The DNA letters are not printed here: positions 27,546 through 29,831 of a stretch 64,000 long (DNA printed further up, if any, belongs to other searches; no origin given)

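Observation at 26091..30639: MetF-MetV MTHFR whose electron-input partner is a single GltD-like/2x[4Fe-4S]/MvhD-like fusion protein, followed by MBL hydrolase and ferredoxin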

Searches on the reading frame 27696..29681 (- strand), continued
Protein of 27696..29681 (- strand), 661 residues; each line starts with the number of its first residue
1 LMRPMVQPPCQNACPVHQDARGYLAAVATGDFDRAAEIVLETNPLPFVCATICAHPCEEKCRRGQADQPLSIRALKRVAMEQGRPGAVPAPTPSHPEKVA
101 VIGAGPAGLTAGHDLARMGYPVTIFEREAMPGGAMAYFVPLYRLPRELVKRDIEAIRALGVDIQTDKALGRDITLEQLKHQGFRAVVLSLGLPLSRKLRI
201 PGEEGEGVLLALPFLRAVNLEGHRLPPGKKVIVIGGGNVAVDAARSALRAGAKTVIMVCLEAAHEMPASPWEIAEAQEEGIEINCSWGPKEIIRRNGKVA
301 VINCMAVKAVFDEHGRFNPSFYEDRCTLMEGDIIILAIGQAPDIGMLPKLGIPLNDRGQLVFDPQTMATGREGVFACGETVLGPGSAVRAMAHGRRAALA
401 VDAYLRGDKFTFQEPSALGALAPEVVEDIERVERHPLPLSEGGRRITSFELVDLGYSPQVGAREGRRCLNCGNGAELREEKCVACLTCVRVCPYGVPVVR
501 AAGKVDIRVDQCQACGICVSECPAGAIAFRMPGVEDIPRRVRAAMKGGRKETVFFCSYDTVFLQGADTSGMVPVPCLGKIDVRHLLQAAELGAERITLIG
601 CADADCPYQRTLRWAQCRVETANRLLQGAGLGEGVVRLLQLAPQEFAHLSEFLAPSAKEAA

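Call 25: find_encoding_contigs(protein=P0002, flank=10000, max_places=3)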
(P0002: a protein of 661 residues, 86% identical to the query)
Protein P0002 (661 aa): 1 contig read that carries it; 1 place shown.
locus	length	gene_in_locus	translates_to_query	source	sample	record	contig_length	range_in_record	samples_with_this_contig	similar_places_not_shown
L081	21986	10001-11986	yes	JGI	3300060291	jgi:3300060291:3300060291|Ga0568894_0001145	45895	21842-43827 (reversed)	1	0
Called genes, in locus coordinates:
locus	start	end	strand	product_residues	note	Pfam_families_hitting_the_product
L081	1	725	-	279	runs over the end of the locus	PF02401:LYTB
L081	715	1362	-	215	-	PF01553:Acyltransferase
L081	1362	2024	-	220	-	PF13189:Cytidylate_kin2 (weak), PF01202:SKI (faint), PF02224:Cytidylate_kin, PF13207:AAA_17 (faint), PF13238:AAA_18 (weak)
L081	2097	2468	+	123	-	PF03551:PadR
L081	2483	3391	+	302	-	PF22564:HAAS (weak)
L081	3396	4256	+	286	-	PF02645:DegV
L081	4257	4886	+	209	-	PF02660:G3P_acyltransf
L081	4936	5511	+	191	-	PF01591:6PF2K (faint), PF13401:AAA_22 (faint), PF08433:KTI12, PF13238:AAA_18, PF13671:AAA_33, PF13207:AAA_17 (weak)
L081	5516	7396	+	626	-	PF02730:AFOR_N, PF01314:AFOR_C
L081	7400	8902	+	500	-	PF02789:Peptidase_M17_N, PF00883:Peptidase_M17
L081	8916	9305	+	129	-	PF12773:DZR, PF13240:Zn_Ribbon_1 (weak), PF05154:TM2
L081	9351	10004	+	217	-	PF13483:Lactamase_B_3, PF12706:Lactamase_B_2 (weak)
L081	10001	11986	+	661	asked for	PF14691:Fer4_20, PF01266:DAO (weak), PF07992:Pyr_redox_2, PF12831:FAD_oxidored (weak), PF13450:NAD_binding_8, PF13738:Pyr_redox_3, PF00037:Fer4 (weak), PF02662:FlpD, +9 more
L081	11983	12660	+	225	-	PF12225:DUF5981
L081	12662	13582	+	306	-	PF02219:MTHFR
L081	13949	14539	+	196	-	PF01914:MarC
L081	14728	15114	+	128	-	PF07963:N_methyl (weak)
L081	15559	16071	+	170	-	PF01257:2Fe-2S_thioredx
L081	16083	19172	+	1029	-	PF01512:Complex1_51K, PF10531:SLBB (weak), PF10589:NADH_4Fe-4S, PF14691:Fer4_20, PF00070:Pyr_redox (faint), PF07992:Pyr_redox_2, PF13450:NAD_binding_8 (weak), PF13738:Pyr_redox_3, +1 more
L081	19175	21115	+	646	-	PF13510:Fer2_4, PF10588:NADH-G_4Fe-4S_3, PF13237:Fer4_10, PF22117:Fer4_Nqo3, PF12838:Fer4_7, PF13183:Fer4_8 (weak), PF04879:Molybdop_Fe4S4, PF00384:Molybdopterin, +4 more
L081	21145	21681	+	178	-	PF01058:Oxidored_q6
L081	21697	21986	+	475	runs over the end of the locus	PF27537:HoxH, PF00374:NiFeSe_Hases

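Call 32: find_encoding_contigs(protein=P0068, flank=8000, max_places=2)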
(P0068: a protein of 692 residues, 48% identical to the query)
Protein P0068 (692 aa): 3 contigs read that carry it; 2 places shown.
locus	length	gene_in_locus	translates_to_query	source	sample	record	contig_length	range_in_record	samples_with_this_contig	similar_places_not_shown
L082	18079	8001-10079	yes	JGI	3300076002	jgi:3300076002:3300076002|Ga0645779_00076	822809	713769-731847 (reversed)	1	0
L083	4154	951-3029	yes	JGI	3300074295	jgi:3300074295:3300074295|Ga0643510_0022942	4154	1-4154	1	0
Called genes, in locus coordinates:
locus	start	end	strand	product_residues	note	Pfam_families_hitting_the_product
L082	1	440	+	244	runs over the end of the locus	PF12801:Fer4_5, PF00037:Fer4 (faint), PF12838:Fer4_7 (faint), PF13534:Fer4_17 (faint), PF13237:Fer4_10 (weak), PF13187:Fer4_9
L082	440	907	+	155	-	PF03358:FMN_red (weak), PF12724:Flavodoxin_5 (weak)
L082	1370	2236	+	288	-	PF02091:tRNA-synt_2e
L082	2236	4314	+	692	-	PF02092:tRNA_synt_2f, PF05746:DALR_1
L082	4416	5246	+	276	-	PF03618:Kinase-PPPase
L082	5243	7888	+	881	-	PF01326:PPDK_N, PF00391:PEP-utilizers, PF02896:PEP-utilizers_C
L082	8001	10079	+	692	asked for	PF14691:Fer4_20, PF00890:FAD_binding_2 (weak), PF01266:DAO, PF07992:Pyr_redox_2, PF13450:NAD_binding_8, PF13237:Fer4_10, PF14697:Fer4_21, PF02662:FlpD, +9 more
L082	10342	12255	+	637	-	PF01807:Zn_ribbon_DnaG, PF08275:DNAG_N, PF01751:Toprim, PF13155:Toprim_2, PF13662:Toprim_4, PF10410:DnaB_bind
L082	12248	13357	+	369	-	PF03979:Sigma70_r1_1, PF00140:Sigma70_r1_2, PF04542:Sigma70_r2, PF04539:Sigma70_r3, PF04545:Sigma70_r4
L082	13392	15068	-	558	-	PF00920:ILVD_EDD_N, PF24877:ILV_EDD_C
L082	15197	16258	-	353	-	PF01408:GFO_IDH_MocA, PF02894:GFO_IDH_MocA_C, PF22725:GFO_IDH_MocA_C3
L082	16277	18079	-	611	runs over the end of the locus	PF02776:TPP_enzyme_N, PF00205:TPP_enzyme_M, PF02775:TPP_enzyme_C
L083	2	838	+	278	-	?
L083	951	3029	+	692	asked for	PF14691:Fer4_20, PF00890:FAD_binding_2 (weak), PF01266:DAO, PF07992:Pyr_redox_2, PF13450:NAD_binding_8, PF13237:Fer4_10, PF14697:Fer4_21, PF02662:FlpD, +9 more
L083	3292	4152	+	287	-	?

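Call 33: find_encoding_contigs(protein=P0014, flank=8000, max_places=2)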
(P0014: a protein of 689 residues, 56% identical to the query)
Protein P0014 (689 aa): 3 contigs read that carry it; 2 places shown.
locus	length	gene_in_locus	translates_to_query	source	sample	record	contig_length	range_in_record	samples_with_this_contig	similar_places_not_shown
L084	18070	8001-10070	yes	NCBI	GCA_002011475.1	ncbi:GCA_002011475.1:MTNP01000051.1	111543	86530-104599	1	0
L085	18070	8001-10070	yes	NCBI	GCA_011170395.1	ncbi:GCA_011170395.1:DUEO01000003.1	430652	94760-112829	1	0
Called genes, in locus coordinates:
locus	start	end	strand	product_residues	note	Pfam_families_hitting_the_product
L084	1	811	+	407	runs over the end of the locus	PF00682:HMGL-like, PF22617:HCS_D2 (weak)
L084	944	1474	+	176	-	PF00156:Pribosyltran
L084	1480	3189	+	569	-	PF01979:Amidohydro_1, PF07969:Amidohydro_3 (faint), PF13382:Adenine_deam_C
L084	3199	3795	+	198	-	PF08433:KTI12, PF13401:AAA_22 (faint), PF13207:AAA_17 (faint), PF13238:AAA_18, PF13671:AAA_33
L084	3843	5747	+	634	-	PF02730:AFOR_N, PF01314:AFOR_C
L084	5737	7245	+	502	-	PF02789:Peptidase_M17_N, PF00883:Peptidase_M17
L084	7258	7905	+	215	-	PF13483:Lactamase_B_3, PF12706:Lactamase_B_2 (weak)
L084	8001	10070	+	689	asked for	PF14691:Fer4_20, PF00890:FAD_binding_2 (weak), PF01266:DAO, PF07992:Pyr_redox_2, PF12831:FAD_oxidored (weak), PF13450:NAD_binding_8, PF13738:Pyr_redox_3, PF02662:FlpD, +8 more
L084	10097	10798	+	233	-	PF12225:DUF5981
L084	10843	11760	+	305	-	PF02219:MTHFR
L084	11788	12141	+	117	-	PF00829:Ribosomal_L21p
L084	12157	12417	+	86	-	PF01016:Ribosomal_L27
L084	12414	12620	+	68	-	PF01197:Ribosomal_L31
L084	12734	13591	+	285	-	PF07136:DUF1385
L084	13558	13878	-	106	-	PF01502:PRA-CH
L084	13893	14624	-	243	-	PF00977:His_biosynth, PF05690:ThiG (faint), PF01207:Dus (faint)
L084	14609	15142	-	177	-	PF01923:Cob_adeno_trans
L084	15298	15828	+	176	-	PF02572:CobA_CobO_BtuR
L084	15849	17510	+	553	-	PF01642:MM_CoA_mutase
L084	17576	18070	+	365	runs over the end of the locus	PF01950:FBPase_3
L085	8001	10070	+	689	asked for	PF14691:Fer4_20, PF00890:FAD_binding_2 (weak), PF01266:DAO, PF07992:Pyr_redox_2, PF12831:FAD_oxidored (weak), PF13450:NAD_binding_8, PF13738:Pyr_redox_3, PF02662:FlpD, +8 more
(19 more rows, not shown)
